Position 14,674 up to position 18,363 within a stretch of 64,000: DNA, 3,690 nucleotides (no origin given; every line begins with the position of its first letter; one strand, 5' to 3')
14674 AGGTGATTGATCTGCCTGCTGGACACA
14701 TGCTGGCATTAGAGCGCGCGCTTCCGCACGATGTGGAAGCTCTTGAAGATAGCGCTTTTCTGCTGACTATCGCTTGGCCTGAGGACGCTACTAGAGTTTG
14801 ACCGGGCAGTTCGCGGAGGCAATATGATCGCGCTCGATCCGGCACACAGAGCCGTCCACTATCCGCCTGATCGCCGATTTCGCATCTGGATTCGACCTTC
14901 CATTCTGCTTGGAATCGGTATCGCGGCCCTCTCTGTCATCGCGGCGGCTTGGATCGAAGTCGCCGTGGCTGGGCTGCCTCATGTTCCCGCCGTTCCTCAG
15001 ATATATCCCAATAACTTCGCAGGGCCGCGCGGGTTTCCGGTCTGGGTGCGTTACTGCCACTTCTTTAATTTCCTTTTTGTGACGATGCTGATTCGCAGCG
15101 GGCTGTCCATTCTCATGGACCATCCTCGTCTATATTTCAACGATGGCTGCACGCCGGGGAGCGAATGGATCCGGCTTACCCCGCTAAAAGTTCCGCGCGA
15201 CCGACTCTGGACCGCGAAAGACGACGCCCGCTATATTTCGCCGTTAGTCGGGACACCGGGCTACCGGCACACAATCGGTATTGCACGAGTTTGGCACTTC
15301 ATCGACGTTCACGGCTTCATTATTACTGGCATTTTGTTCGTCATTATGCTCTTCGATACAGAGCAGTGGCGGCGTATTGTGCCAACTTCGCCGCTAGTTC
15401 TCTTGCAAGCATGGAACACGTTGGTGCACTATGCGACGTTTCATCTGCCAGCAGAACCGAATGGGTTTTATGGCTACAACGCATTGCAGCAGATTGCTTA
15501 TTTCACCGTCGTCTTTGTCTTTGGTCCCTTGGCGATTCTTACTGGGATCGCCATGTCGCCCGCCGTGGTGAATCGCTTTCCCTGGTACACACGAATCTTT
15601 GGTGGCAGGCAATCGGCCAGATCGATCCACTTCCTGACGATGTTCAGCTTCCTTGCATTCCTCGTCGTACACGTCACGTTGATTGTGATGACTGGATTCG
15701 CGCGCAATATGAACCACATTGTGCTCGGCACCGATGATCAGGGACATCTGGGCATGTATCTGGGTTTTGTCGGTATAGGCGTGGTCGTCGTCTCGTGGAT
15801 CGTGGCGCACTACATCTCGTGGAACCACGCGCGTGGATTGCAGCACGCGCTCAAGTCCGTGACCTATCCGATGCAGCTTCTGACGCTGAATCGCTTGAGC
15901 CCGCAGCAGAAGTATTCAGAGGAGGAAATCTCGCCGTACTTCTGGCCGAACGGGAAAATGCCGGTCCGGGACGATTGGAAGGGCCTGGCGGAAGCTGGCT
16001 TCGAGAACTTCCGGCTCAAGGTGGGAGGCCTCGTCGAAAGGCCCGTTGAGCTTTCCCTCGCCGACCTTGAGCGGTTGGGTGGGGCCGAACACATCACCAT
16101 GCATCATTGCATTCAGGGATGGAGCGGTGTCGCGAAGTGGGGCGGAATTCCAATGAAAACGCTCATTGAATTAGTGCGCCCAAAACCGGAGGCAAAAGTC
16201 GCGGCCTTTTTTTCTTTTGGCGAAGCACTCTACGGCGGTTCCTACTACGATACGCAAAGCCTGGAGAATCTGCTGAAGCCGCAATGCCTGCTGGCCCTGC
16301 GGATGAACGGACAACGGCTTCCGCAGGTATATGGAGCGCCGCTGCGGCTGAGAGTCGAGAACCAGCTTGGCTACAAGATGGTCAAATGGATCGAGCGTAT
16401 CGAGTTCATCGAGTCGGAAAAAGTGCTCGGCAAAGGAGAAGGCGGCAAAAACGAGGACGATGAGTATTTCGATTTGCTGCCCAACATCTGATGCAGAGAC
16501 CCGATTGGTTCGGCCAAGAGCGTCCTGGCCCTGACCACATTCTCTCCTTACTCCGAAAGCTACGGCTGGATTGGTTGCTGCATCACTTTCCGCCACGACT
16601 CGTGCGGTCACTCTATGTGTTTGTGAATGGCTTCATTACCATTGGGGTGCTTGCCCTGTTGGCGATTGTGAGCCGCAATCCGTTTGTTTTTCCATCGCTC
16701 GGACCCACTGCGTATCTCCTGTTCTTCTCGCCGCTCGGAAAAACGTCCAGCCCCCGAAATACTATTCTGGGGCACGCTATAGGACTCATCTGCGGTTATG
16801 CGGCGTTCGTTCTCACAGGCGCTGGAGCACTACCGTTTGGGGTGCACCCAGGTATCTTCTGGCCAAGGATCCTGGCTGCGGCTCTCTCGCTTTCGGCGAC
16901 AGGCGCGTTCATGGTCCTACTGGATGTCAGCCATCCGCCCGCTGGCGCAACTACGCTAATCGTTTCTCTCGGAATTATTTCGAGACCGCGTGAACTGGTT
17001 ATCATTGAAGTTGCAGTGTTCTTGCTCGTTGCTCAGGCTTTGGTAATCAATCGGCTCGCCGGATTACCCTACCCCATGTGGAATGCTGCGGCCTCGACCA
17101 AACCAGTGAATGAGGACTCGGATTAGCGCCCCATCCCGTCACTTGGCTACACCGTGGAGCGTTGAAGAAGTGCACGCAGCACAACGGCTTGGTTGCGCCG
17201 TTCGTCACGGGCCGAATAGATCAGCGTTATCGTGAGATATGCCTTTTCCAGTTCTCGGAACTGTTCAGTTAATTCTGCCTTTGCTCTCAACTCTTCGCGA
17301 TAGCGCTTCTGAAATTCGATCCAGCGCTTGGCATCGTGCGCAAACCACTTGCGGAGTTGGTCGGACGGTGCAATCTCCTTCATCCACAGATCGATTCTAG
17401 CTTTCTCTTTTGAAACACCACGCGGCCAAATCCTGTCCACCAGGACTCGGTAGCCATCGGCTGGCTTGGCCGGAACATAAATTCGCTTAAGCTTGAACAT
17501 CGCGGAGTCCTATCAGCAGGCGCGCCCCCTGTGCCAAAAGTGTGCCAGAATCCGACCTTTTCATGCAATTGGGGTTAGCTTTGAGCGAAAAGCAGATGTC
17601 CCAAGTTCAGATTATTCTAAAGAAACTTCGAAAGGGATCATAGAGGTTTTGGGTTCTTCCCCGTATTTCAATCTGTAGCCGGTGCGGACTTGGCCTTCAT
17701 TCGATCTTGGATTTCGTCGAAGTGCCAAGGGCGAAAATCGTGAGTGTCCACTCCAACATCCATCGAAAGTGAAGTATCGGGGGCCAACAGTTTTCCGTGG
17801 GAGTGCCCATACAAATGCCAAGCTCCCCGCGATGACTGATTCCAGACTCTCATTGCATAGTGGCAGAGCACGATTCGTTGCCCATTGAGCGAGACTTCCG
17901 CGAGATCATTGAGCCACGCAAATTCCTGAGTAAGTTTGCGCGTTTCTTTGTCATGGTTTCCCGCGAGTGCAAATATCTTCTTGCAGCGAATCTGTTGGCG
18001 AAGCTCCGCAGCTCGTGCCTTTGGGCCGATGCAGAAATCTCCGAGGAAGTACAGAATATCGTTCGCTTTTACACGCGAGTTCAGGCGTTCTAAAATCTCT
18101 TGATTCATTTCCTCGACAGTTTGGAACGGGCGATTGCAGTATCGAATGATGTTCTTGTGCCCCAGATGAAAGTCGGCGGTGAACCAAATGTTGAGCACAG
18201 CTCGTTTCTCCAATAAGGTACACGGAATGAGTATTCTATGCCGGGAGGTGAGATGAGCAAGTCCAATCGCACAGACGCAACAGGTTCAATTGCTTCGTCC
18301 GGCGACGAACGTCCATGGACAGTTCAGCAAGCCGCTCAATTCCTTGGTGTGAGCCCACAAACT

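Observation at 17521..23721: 6.1-kb seven-gene accessory cassette bracketed by ~87-nt direct repeats with a 30-nt identical core, no integrase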

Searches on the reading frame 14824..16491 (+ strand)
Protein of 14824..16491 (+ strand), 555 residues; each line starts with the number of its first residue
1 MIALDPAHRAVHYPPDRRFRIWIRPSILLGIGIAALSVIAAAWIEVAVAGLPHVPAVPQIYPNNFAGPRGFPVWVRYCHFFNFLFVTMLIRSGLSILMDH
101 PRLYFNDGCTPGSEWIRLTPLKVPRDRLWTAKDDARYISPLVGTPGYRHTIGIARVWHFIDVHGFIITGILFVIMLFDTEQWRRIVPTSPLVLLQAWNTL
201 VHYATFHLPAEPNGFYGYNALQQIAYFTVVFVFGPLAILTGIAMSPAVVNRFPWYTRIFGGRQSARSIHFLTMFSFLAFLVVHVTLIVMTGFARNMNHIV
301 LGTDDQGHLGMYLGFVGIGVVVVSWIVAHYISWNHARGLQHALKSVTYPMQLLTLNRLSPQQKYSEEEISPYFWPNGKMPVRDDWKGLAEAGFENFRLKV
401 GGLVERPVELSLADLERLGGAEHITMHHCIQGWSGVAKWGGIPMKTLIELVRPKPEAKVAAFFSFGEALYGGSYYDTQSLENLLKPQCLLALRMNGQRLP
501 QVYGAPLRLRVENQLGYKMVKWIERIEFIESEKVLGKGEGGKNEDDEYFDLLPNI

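Call 11: search_protein_families(library=pfam, proteins=[window:14824-16491:+], max_evalue=0.01)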
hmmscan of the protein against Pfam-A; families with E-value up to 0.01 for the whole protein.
window:14824-16491:+ (555 aa): 3 families
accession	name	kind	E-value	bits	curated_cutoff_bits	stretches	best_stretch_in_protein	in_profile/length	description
PF00174.25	Oxidored_molyb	-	8.2e-31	107.3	24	1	394-532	10-164/169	Oxidoreductase molybdopterin binding domain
PF01292.26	Ni_hydr_CYTB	-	1e-14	55.2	30.1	1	71-294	2-169/179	Prokaryotic cytochrome b561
PF14358.11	DUF4405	-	0.0011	19.9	26.7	1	229-286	5-64/66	Domain of unknown function (DUF4405)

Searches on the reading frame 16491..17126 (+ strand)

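Call 9: search_protein_families(library=pfam, proteins=[window:16491-17126:+], max_evalue=0.01)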
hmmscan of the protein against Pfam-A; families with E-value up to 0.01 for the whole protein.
window:16491-17126:+ (211 aa): 1 family
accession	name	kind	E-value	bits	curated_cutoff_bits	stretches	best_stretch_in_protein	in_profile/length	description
PF04982.19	TM_HPP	-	2.1e-24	86.3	27.2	1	36-195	5-157/157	HPP, transmembrane region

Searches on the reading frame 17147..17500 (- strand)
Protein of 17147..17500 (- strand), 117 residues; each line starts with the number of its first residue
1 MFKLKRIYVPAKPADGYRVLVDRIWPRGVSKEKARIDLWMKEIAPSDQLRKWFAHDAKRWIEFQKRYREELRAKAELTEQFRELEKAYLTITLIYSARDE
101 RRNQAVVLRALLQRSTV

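Call 9: search_protein_families(library=pfam, proteins=[window:17147-17500:-], max_evalue=0.01)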
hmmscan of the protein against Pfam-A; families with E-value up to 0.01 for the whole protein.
window:17147-17500:- (117 aa): 4 families
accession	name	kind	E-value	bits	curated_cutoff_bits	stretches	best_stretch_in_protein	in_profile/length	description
PF22752.1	DUF488-N3i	-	6.5e-36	124.2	27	1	1-114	1-113/131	Inactive DUF488-N3 subclade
PF04343.18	DUF488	-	5.8e-31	108.1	22.2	1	3-112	1-121/121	Domain of unknown function DUF488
PF22751.1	DUF488-N3a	-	5.8e-26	91.6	27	1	3-115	2-117/118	Active DUF488-N3 subclade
PF17541.7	TssC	-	0.00078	18.9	25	1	28-106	47-122/430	Type VI secretion system, TssC, VipB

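Call 10: find_encoding_contigs(protein=window:17147-17500:-, flank=10000, max_places=10)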
Protein window:17147-17500:- (117 aa): 8 contigs read that carry it; 8 places shown.
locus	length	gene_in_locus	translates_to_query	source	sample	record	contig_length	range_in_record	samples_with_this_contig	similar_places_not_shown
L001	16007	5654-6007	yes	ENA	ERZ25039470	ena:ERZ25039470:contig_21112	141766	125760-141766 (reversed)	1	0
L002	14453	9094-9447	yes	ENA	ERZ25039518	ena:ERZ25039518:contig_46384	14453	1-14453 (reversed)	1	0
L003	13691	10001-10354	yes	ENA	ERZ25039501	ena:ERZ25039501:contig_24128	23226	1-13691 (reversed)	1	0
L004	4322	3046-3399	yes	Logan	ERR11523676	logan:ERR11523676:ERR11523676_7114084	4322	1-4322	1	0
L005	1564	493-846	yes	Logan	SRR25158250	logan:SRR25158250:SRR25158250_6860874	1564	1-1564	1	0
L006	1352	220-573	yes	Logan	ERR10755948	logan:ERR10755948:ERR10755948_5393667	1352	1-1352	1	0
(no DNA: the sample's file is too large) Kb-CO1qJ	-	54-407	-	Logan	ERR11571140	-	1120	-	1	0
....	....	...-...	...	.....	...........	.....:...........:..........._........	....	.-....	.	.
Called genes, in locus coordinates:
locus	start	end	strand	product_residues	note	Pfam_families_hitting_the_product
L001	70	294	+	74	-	-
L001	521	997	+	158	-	PF01546:Peptidase_M20 (faint)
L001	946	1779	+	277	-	PF01546:Peptidase_M20, PF07687:M20_dimer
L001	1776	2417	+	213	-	PF03458:Gly_transporter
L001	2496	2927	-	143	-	PF01979:Amidohydro_1, PF07969:Amidohydro_3 (faint)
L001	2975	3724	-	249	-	PF07969:Amidohydro_3 (weak), PF01979:Amidohydro_1 (faint)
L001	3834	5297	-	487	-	PF07690:MFS_1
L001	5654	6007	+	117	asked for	PF04343:DUF488, PF22751:DUF488-N3a, PF22752:DUF488-N3i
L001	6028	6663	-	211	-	PF04982:TM_HPP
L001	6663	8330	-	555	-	PF01292:Ni_hydr_CYTB, PF00174:Oxidored_molyb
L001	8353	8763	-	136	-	-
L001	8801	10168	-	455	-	PF05940:NnrS (weak)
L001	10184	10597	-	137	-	PF01814:Hemerythrin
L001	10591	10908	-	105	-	PF04405:ScdA_N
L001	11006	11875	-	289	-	PF00027:cNMP_binding, PF13545:HTH_Crp_2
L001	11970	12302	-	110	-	-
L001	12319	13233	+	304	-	PF04542:Sigma70_r2, PF08281:Sigma70_r4_2, PF04545:Sigma70_r4 (faint)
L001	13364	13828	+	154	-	PF02566:OsmC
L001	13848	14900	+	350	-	PF02321:OEP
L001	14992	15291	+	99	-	PF02321:OEP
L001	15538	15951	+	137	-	PF25876:HH_MFP_RND, PF25893:HH_CzcB (weak)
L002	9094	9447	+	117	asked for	PF04343:DUF488, PF22751:DUF488-N3a, PF22752:DUF488-N3i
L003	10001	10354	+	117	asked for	PF04343:DUF488, PF22751:DUF488-N3a, PF22752:DUF488-N3i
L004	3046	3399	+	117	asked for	PF04343:DUF488, PF22751:DUF488-N3a, PF22752:DUF488-N3i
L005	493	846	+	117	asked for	PF04343:DUF488, PF22751:DUF488-N3a, PF22752:DUF488-N3i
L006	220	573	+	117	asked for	PF04343:DUF488, PF22751:DUF488-N3a, PF22752:DUF488-N3i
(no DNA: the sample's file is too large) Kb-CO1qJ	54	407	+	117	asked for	PF04343:DUF488, PF22751:DUF488-N3a, PF22752:DUF488-N3i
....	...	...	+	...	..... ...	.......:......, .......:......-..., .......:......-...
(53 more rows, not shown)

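Call 60: search_protein_families(library=padloc, proteins=[window:17147-17500:-], max_evalue=0.001)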
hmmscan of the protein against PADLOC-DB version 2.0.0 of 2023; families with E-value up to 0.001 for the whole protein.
window:17147-17500:- (117 aa): 0 families

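Call 78: search_protein_families(library=ncbifam, proteins=[window:17147-17500:-], max_evalue=0.001)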
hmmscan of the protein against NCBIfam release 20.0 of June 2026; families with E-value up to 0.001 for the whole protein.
window:17147-17500:- (117 aa): 0 families

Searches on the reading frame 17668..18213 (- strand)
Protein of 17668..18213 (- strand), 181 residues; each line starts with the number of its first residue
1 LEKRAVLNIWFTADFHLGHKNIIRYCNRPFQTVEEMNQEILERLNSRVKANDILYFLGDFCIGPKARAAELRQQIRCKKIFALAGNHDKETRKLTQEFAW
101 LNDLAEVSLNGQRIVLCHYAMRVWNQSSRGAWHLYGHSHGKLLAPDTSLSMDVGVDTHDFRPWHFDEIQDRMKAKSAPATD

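Call 9: search_protein_families(library=pfam, proteins=[window:17668-18213:-], max_evalue=0.01)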
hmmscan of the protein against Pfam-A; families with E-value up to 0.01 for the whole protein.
window:17668-18213:- (181 aa): 2 families
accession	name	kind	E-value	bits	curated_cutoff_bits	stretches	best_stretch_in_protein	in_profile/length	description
PF00149.33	Metallophos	-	8.4e-08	33.3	21.5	1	8-126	2-142/191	Calcineurin-like phosphoesterase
PF12850.12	Metallophos_2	-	1.8e-07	31.7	27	1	13-140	7-118/154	Calcineurin-like phosphoesterase superfamily domain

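Call 60: search_protein_families(library=padloc, proteins=[window:17668-18213:-], max_evalue=0.001)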
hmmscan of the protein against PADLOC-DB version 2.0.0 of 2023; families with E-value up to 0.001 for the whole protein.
window:17668-18213:- (181 aa): 0 families

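Call 78: search_protein_families(library=ncbifam, proteins=[window:17668-18213:-], max_evalue=0.001)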
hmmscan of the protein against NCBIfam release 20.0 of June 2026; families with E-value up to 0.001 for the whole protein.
window:17668-18213:- (181 aa): 1 family
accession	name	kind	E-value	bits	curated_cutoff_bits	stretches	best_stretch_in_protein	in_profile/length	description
TIGR04123.1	P_estr_lig_assc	hypoth_equivalog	9.2e-07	28.5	150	1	11-141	25-153/207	ligase-associated DNA damage response endonuclease PdeM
